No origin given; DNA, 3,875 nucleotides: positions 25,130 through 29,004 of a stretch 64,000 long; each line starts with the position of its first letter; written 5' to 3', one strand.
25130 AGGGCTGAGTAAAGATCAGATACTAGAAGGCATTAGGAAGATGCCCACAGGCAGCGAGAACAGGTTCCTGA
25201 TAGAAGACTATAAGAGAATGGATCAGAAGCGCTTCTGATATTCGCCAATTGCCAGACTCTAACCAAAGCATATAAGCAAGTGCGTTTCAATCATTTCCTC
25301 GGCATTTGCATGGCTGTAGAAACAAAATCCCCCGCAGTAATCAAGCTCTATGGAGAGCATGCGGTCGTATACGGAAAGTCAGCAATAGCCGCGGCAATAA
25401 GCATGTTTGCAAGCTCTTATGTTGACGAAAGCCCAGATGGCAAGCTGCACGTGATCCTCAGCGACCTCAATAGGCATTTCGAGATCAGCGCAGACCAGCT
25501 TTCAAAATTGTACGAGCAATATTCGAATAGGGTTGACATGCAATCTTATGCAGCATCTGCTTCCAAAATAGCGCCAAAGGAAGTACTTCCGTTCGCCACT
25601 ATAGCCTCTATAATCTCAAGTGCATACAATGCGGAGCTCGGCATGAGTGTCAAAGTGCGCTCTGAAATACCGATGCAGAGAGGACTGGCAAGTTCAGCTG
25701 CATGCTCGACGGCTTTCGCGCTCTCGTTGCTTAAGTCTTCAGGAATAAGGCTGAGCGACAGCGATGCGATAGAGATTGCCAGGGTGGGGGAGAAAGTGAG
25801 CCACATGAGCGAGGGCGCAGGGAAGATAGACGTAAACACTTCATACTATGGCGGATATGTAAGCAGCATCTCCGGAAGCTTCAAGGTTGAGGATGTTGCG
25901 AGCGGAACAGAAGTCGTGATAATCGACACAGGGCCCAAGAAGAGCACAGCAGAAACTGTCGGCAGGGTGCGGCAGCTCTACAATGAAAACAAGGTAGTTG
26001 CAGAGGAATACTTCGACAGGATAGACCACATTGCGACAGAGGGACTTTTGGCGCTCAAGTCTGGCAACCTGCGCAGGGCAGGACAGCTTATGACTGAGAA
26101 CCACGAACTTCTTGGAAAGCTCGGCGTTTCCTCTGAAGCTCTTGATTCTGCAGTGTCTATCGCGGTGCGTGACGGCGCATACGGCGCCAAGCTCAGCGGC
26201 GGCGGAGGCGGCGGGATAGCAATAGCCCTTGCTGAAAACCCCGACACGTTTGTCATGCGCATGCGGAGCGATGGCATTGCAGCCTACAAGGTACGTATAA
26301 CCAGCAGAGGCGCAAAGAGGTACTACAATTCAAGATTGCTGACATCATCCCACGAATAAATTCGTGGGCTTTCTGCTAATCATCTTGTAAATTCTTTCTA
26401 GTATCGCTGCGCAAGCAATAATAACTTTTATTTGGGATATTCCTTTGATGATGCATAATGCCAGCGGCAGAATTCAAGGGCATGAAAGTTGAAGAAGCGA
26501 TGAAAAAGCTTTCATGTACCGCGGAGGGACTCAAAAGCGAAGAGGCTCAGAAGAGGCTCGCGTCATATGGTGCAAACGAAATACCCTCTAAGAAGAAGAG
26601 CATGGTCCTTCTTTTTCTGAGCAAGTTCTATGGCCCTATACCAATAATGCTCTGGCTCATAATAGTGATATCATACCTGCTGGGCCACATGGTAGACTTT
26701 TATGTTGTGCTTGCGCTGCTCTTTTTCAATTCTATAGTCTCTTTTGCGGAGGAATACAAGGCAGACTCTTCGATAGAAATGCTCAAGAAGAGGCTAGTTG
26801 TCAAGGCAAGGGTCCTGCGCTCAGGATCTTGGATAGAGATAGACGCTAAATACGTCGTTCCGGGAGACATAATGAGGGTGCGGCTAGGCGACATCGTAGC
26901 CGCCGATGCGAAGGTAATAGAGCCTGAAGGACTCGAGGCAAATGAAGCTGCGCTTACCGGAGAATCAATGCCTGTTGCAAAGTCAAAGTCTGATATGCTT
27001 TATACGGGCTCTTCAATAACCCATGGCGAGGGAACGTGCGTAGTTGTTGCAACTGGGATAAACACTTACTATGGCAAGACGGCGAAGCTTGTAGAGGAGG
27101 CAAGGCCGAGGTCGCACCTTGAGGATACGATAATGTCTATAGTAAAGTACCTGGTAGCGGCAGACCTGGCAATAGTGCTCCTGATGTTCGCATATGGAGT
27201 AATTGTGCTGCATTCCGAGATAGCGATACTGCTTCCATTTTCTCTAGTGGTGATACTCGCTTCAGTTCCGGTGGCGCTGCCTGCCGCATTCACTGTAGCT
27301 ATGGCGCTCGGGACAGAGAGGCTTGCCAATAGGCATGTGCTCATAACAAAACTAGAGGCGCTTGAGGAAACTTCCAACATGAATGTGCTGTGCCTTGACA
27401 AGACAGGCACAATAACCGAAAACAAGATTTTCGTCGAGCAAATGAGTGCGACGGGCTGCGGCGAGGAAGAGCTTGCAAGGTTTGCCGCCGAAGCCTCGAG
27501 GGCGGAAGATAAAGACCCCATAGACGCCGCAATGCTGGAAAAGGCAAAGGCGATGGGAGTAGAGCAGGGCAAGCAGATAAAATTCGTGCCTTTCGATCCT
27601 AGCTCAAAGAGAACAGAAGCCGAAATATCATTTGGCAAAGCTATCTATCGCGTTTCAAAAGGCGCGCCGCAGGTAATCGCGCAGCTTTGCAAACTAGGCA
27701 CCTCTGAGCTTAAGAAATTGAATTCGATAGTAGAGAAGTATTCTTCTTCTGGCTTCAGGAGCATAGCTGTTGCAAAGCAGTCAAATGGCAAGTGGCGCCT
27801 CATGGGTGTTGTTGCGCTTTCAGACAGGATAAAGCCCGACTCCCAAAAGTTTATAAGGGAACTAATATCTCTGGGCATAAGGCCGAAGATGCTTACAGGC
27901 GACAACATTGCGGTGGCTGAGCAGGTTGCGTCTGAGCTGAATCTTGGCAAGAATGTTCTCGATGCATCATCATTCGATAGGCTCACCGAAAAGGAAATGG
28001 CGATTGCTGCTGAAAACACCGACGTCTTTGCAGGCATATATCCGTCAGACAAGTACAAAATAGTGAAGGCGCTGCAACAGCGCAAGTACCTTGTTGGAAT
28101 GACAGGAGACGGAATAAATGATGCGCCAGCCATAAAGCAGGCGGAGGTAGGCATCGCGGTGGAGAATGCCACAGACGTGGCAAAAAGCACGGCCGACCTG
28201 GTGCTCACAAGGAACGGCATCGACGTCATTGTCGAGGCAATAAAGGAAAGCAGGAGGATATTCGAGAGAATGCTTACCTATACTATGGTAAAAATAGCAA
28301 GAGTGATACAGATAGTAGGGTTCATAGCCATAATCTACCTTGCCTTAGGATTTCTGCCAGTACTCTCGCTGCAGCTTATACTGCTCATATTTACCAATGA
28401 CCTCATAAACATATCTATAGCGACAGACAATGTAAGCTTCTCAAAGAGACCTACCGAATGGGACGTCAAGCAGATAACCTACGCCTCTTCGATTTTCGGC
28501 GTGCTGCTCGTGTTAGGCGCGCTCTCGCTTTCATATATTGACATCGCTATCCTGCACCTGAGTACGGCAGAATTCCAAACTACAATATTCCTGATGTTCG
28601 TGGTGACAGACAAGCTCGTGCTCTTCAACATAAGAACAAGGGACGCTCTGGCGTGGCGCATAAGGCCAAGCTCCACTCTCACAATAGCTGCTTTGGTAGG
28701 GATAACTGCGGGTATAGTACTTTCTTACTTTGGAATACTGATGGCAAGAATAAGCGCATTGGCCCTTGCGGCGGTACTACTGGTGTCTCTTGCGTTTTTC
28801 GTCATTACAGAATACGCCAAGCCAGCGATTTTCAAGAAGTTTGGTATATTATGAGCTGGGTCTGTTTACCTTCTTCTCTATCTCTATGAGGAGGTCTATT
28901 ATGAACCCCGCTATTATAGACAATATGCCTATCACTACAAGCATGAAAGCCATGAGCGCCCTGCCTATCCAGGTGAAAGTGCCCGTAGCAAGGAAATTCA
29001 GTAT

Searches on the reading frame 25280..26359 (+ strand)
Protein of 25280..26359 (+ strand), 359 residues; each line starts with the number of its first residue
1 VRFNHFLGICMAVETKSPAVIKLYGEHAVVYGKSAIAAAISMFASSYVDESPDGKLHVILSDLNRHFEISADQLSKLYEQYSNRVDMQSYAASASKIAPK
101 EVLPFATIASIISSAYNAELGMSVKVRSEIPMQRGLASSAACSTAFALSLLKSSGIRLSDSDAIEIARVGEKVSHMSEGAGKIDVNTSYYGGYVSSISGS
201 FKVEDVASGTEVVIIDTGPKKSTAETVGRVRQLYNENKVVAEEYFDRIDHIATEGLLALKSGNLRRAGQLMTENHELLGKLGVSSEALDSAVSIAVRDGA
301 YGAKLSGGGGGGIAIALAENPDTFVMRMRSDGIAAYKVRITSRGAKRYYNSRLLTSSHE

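Call 38: search_protein_families(library=pfam, proteins=[window:25280-26359:+], max_evalue=0.001)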
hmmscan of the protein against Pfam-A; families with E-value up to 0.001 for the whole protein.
window:25280-26359:+ (359 aa): 3 families
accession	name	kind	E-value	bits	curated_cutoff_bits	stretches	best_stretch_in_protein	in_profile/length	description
PF00288.32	GHMP_kinases_N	-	3.8e-12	46.7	22.3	1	112-192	10-87/87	GHMP kinases N terminal domain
PF08544.19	GHMP_kinases_C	-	1.8e-11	44.7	21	1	258-322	4-70/85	GHMP kinases C terminal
PF22700.2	MVD-like_N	-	1.5e-05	25.1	27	1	112-170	72-131/157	Diphosphomevalonate decarboxylase-like N-terminal domain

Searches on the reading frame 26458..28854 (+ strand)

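Call 38: search_protein_families(library=pfam, proteins=[window:26458-28854:+], max_evalue=0.001)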
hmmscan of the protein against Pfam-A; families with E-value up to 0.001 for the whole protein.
window:26458-28854:+ (798 aa): 4 families
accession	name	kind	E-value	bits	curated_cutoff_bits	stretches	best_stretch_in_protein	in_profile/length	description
PF00122.25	E1-E2_ATPase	-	2.4e-47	161.3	28.1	1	115-292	5-181/181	E1-E2 ATPase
PF00702.32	Hydrolase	-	4.7e-18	66.7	26.4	1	309-562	2-190/191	haloacid dehalogenase-like hydrolase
PF00690.31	Cation_ATPase_N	-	9.9e-16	57.6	20.4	1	9-72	4-69/69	Cation transporter/ATPase, N-terminus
PF08282.18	Hydrolase_3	-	2.8e-07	31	20.9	1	548-595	208-255/255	haloacid dehalogenase-like hydrolase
